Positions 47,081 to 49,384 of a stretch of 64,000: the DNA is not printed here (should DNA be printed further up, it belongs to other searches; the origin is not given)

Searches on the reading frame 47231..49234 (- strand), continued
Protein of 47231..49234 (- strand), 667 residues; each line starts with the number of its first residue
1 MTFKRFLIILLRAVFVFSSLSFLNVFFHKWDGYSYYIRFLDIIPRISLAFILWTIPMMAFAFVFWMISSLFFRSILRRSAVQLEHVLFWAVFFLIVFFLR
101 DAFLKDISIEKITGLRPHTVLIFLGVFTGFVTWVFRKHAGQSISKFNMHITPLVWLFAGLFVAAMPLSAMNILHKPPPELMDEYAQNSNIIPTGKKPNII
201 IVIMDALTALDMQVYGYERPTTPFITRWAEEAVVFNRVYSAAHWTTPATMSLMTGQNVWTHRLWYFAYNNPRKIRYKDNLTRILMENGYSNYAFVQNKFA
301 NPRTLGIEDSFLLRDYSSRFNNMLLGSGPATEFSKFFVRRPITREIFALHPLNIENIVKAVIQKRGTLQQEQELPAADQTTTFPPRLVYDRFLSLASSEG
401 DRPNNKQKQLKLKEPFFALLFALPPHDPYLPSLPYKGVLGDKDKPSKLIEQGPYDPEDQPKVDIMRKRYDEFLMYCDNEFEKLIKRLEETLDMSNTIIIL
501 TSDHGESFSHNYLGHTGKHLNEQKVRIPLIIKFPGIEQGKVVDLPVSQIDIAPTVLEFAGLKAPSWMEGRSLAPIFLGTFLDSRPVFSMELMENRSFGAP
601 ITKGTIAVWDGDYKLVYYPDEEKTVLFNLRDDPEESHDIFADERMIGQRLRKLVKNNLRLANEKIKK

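Call 17: search_solved_structures(query=window:47231-49234:-, max_evalue=0.001, show_alignments=2)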
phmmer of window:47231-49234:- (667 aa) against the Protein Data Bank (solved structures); distinct sequences matched with E-value up to 0.001: 84 (the best 60 are shown).
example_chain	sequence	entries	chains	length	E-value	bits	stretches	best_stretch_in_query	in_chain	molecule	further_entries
7oz8_AAA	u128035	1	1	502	6e-25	90.8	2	444-644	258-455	Choline-sulfatase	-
7stt_A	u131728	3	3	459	8.3e-25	90.3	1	480-656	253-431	N-acetylgalactosamine-6-sulfatase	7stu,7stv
4upk_A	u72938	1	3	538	2e-21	79.1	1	422-581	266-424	PHOSPHONATE MONOESTER HYDROLASE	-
4upl_A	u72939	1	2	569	2.5e-21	78.8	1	468-642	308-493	SULFATASE FAMILY PROTEIN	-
4upi_A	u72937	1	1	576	1.8e-20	75.9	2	468-645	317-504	SULFATASE FAMILY PROTEIN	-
6ust_A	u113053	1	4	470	7.8e-20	73.9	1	469-654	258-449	N-acetylgalactosamine 6-sulfate sulfatase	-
5g2v_A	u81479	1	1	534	2.6e-19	72.1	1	471-644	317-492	N-ACETYLGLUCOSAMINE-6-SULFATASE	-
3ed4_A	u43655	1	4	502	8.7e-18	67.1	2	469-659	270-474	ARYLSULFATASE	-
7oza_AAA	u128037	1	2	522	1.8e-17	66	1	472-659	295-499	Putative secreted sulfatase ydeN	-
9bes_B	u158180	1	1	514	7.8e-17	63.9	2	455-578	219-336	S1_8A Sulfatase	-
9bb9_A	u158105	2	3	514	8.9e-17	63.8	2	455-578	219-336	S1_8A sulfatase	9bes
6hhm_A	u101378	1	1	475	2.6e-16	62.2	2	468-574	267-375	Arylsulfatase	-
2w8s_A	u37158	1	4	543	2.8e-16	62.1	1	458-588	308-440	PHOSPHONATE MONOESTER HYDROLASE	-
6j66_A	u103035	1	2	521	3.4e-16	61.8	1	414-631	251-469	Chondroitin sulfate/dermatan sulfate 4-O-endosulfatase protein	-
6fny_A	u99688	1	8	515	1e-15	60.2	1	461-639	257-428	Choline-sulfatase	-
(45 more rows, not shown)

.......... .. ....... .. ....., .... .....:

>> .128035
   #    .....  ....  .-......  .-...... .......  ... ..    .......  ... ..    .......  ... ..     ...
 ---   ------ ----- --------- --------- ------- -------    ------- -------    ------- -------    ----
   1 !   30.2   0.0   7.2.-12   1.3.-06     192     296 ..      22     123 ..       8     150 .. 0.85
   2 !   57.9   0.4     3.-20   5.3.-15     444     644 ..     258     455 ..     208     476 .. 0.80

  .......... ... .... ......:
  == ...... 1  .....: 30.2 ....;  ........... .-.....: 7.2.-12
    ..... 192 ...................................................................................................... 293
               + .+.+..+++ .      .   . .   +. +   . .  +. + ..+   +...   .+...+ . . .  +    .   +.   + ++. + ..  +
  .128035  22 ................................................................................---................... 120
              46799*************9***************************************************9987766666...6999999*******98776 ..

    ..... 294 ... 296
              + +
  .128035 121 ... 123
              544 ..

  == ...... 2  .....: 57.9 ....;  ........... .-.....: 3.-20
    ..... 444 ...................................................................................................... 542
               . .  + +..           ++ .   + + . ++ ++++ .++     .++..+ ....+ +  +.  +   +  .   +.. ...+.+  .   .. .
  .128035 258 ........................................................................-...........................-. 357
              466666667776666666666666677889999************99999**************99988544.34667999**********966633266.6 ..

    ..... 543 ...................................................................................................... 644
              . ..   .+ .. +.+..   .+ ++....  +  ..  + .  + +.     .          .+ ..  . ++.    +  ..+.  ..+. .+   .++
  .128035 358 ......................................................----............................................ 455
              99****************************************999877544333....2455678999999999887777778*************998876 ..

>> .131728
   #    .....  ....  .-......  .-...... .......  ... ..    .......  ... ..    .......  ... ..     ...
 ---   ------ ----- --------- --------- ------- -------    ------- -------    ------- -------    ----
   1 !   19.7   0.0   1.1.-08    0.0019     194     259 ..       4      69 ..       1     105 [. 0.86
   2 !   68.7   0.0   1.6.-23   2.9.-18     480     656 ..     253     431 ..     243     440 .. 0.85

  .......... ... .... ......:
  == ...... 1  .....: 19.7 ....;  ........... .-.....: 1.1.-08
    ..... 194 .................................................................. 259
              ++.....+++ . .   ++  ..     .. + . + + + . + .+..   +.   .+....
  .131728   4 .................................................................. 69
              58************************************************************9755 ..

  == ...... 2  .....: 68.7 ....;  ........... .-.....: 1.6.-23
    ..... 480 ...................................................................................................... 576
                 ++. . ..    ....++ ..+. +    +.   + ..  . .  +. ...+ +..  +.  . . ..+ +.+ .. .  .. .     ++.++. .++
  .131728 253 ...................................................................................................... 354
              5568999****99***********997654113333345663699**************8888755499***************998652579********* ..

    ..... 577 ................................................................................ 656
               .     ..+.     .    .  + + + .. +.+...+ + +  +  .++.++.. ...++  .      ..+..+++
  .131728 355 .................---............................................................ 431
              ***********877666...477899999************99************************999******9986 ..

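Call 19: find_related_loci(query=A1, collection=genome_contigs, flank=5000)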
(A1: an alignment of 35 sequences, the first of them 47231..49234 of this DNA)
Query A1 (667 aa) in genome_contigs; peptide patterns used: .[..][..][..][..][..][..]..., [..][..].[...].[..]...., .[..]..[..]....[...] (x = any residue, [..] = any of these).
600 stretches matched a pattern (row limit reached: there are more); 564 encode a relative of the query (tblastn E <= 1e-3); the best 80 are kept; 80 distinct loci.
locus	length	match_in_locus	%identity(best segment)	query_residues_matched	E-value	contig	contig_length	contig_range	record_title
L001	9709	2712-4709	49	1-667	0e+0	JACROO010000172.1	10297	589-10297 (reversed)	MAG: Nitrospirae bacterium isolate NC_groundwater_1963_Pr3_S-0.2um_42_3 scaffold_915369, whole genome shotgun sequence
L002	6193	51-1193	39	278-665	1e-72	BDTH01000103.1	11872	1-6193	Bacterium BMS3Abin15 DNA, contig: NODE_39, whole genome shotgun sequence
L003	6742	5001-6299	30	196-656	5e-55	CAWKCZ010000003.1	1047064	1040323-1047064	MAG: uncultured delta proteobacterium isolate MFD05502.bin.2.98 genome assembly, contig: contig_23612, whole genome shot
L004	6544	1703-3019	27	196-663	3e-31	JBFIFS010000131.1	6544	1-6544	MAG: Kiritimatiellia bacterium isolate Mix_sand11.2021.09.G.36 k141_727916_length_6544_cov_12.6403, whole genome shotgun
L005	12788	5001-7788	27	195-659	7e-31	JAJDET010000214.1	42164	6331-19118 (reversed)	MAG: Planctomycetota bacterium isolate OFTM220 OFTM220_213, whole genome shotgun sequence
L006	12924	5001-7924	25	197-643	4e-29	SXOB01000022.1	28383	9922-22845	MAG: Proteobacteria bacterium isolate F1-120-MAGs212 F1-120__c192388, whole genome shotgun sequence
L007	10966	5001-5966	26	195-559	4e-29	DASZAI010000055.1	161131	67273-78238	MAG TPA_asm: Terriglobia bacterium isolate SMAG_U6384 k141_660206, whole genome shotgun sequence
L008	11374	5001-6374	27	194-659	2e-28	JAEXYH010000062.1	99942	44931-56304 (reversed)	MAG: Proteobacteria bacterium isolate OH_HDB_183 k127_47984, whole genome shotgun sequence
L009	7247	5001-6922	31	413-642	2e-26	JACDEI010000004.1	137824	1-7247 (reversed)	MAG: Planctomycetota bacterium isolate MGR_bin356 SD2902_NODE_18_length_137824_cov_5.396131, whole genome shotgun sequen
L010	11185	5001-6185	25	191-638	6e-26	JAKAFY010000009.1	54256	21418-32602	MAG: bacterium isolate WY2.bin139 NODE_753_length_54256_cov_2.053871, whole genome shotgun sequence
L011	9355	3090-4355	27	196-642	6e-26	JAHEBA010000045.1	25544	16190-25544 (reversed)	MAG: Alphaproteobacteria bacterium isolate Ww126 NODE_3353_length_25544_cov_5.498132, whole genome shotgun sequence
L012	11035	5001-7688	31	221-665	4e-25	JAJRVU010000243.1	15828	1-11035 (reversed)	MAG: Planctomycetota bacterium isolate Dive96_bin10.66 k141_2459103, whole genome shotgun sequence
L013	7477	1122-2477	26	195-658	5e-25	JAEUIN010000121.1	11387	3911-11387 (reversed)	MAG: Planctomycetaceae bacterium isolate new MAG-44 k141_4168196, whole genome shotgun sequence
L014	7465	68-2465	25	195-648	5e-25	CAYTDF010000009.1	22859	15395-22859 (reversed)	MAG TPA_asm: uncultured bacterium isolate SRP308112_co1_364 genome assembly, contig: NODE_3342_length_22859_cov_4.489169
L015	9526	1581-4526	24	188-662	1e-24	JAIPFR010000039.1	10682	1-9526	MAG: Spirochaetia bacterium isolate Tobar13.5m-G43 Tobar13-5m-C7055, whole genome shotgun sequence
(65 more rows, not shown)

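Call 22: find_encoding_contigs(protein=P0038, flank=10000, max_places=3)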
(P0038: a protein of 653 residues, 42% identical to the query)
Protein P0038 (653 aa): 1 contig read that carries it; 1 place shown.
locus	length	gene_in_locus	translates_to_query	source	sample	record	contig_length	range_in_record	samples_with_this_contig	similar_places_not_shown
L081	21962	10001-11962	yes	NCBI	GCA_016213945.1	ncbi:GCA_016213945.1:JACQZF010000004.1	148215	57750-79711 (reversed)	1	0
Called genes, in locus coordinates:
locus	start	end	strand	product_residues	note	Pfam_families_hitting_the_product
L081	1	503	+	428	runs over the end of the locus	-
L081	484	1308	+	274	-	PF13489:Methyltransf_23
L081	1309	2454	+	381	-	PF01075:Glyco_transf_9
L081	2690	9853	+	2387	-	PF25778:DUF7948, PF06739:SBBP, PF07610:DUF1573 (faint), PF15780:ASH (faint), PF22544:HYDIN_VesB_CFA65-like_Ig (faint), PF22073:Cep192_D4 (faint), PF18998:Flg_new_2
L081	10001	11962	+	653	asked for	PF00884:Sulfatase, PF01663:Phosphodiest (faint), PF16347:SGSH_C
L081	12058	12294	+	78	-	-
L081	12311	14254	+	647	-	PF00884:Sulfatase, PF16347:SGSH_C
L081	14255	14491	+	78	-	-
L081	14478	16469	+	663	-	PF00884:Sulfatase, PF16347:SGSH_C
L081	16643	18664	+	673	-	PF00884:Sulfatase, PF16347:SGSH_C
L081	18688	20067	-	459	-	-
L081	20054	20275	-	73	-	-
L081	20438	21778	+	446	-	PF01565:FAD_binding_4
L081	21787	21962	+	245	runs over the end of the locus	PF00106:adh_short, PF13561:adh_short_C2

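Call 23: find_encoding_contigs(protein=P0052, flank=10000, max_places=3)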
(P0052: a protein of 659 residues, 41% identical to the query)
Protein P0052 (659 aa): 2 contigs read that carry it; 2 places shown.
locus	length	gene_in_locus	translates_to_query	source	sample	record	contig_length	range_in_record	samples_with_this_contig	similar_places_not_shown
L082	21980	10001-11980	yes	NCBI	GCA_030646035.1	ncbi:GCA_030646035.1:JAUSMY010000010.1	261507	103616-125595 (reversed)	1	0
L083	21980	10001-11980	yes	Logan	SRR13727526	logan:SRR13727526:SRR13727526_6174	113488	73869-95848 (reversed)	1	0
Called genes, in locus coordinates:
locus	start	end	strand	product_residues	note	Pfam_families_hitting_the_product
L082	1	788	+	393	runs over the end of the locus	-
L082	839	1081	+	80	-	PF00550:PP-binding (weak)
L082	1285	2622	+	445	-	PF03062:MBOAT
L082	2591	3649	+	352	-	-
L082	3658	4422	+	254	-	PF00535:Glycos_transf_2, PF10111:Glyco_tranf_2_2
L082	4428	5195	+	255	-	PF04794:YdjC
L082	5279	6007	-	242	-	PF00535:Glycos_transf_2, PF10111:Glyco_tranf_2_2, PF13641:Glyco_tranf_2_3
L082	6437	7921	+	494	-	-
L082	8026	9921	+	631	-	PF00884:Sulfatase, PF16347:SGSH_C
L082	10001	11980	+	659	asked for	PF00884:Sulfatase, PF01663:Phosphodiest (weak), PF16347:SGSH_C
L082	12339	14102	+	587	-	PF00884:Sulfatase, PF16347:SGSH_C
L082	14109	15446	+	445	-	PF01565:FAD_binding_4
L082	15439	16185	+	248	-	PF00106:adh_short, PF08659:KR (weak), PF13561:adh_short_C2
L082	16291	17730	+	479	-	PF00483:NTP_transferase, PF12804:NTP_transf_3 (faint), PF00535:Glycos_transf_2, PF13641:Glyco_tranf_2_3 (weak)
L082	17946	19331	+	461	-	PF13231:PMT_2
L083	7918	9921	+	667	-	PF00884:Sulfatase, PF16347:SGSH_C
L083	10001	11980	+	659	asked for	PF00884:Sulfatase, PF01663:Phosphodiest (weak), PF16347:SGSH_C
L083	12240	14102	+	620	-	PF00884:Sulfatase, PF16347:SGSH_C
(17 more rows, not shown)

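Call 37: search_protein_families(library=ncbifam, proteins=[window:47231-49234:-], max_evalue=0.001)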
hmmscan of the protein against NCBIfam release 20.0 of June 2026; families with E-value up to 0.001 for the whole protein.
window:47231-49234:- (667 aa): 18 families
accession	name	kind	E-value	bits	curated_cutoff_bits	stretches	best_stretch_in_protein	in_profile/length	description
NF010322.0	PRK13759.1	equivalog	1.7e-37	129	481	2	462-653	263-449/486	arylsulfatase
TIGR03417.1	chol_sulfatase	equivalog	8.1e-33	114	433.45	2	460-643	246-423/500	choline-sulfatase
NF045661.1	HdlasePehA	equivalog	9.2e-27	93.8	900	2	459-654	274-478/506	phosphoric/sulfuric ester hydrolase PehA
NF052527.1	Mn_arylsulf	exception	8.2e-17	61.3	850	1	466-645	264-437/479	manganese-dependent arylsulfatase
NF038282.1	LapC_YejM_PbgA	exception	4.7e-10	38.4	825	1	465-555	410-496/584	LPS biosynthesis-modulating metalloenzyme YejM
NF028537.1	P_eth_NH2_trans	domain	1.4e-09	37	500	1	468-565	412-518/527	phosphoethanolamine--lipid A transferase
NF053595.1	LptchSynLtaSGpos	equivalog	5.1e-09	35.2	970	1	467-566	428-533/626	lipoteichoic acid synthase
NF007160.0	PRK09598.1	equivalog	1.5e-07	30.1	561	2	191-253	218-281/523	phosphoethanolamine--lipid A transferase EptA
NF033671.1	polymyxin_MCR7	exception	4.4e-06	25.5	1250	1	443-549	388-498/539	MCR-7 family phosphoethanolamine--lipid A transferase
NF012179.0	CptA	domain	8.5e-06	24.7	900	0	194-247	221-278/556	phosphoethanolamine transferase CptA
NF033462.1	polymyxin_MCR4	exception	2.7e-05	23.1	1225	0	465-511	414-460/541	MCR-4 family phosphoethanolamine--lipid A transferase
NF007933.0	PRK10649.1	subfamily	3.1e-05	22.7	404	0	195-292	234-325/577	phosphoethanolamine transferase CptA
NF033669.1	polymyxin_MCR8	exception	3.2e-05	23.1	1250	0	467-531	422-489/565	MCR-8 family phosphoethanolamine--lipid A transferase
NF033836.1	polymyxin_MCR9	exception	4.4e-05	22.3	1240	1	467-544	414-495/539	MCR-9 family phosphoethanolamine--lipid A transferase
NF008619.0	PRK11598.1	equivalog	5.2e-05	21.9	660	1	467-530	419-485/546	phosphoethanolamine transferase EptA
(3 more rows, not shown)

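Call 49: find_encoding_contigs(protein=P0007, flank=10000, max_places=2)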
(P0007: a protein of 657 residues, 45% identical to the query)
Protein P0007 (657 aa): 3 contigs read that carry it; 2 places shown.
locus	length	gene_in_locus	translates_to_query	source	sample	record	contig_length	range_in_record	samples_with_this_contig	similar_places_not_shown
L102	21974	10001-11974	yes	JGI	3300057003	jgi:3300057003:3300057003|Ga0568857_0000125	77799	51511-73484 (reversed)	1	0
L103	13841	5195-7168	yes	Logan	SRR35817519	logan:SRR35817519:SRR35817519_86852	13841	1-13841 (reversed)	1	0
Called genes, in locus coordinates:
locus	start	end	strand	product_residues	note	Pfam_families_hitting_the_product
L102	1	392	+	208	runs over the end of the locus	PF01583:APS_kinase, PF13671:AAA_33 (weak)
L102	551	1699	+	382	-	-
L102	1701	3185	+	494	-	PF13727:CoA_binding_3, PF02629:CoA_binding (weak), PF02397:Bac_transf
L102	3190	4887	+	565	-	PF02563:Poly_export, PF22461:SLBB_2 (weak), PF10531:SLBB, PF22461:SLBB_2 (weak)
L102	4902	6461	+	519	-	-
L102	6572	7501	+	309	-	PF01073:3Beta_HSD, PF01370:Epimerase, PF02719:Polysacc_synt_2, PF04321:RmlD_sub_bind, PF13460:NAD_binding_10, PF16363:GDP_Man_Dehyd, PF07993:NAD_binding_4 (weak)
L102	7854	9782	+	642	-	PF08450:SGL (weak), PF25021:TEN_NHL (faint), PF01731:Arylesterase (faint), PF06739:SBBP (faint), PF08450:SGL (weak), PF01436:NHL (weak), PF17170:DUF5128 (weak), PF01436:NHL (weak)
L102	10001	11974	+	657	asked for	PF00884:Sulfatase, PF01663:Phosphodiest (faint), PF16347:SGSH_C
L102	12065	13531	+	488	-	PF01943:Polysacc_synt, PF01554:MatE (faint), PF03023:MurJ, PF13440:Polysacc_synt_3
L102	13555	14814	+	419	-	PF13439:Glyco_transf_4 (faint), PF00534:Glycos_transf_1, PF13692:Glyco_trans_1_4, PF13524:Glyco_trans_1_2 (weak)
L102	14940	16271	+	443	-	PF27533:CapK_C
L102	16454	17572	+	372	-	PF13439:Glyco_transf_4 (weak), PF20706:GT4-conflict, PF00534:Glycos_transf_1, PF13692:Glyco_trans_1_4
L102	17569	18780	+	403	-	PF01522:Polysacc_deac_1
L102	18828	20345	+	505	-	PF04932:Wzy_C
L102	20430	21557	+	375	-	PF13439:Glyco_transf_4, PF13579:Glyco_trans_4_4 (weak), PF00534:Glycos_transf_1, PF13692:Glyco_trans_1_4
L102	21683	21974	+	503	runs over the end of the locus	PF00884:Sulfatase, PF01663:Phosphodiest (faint), PF16347:SGSH_C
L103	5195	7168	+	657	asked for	PF00884:Sulfatase, PF01663:Phosphodiest (faint), PF16347:SGSH_C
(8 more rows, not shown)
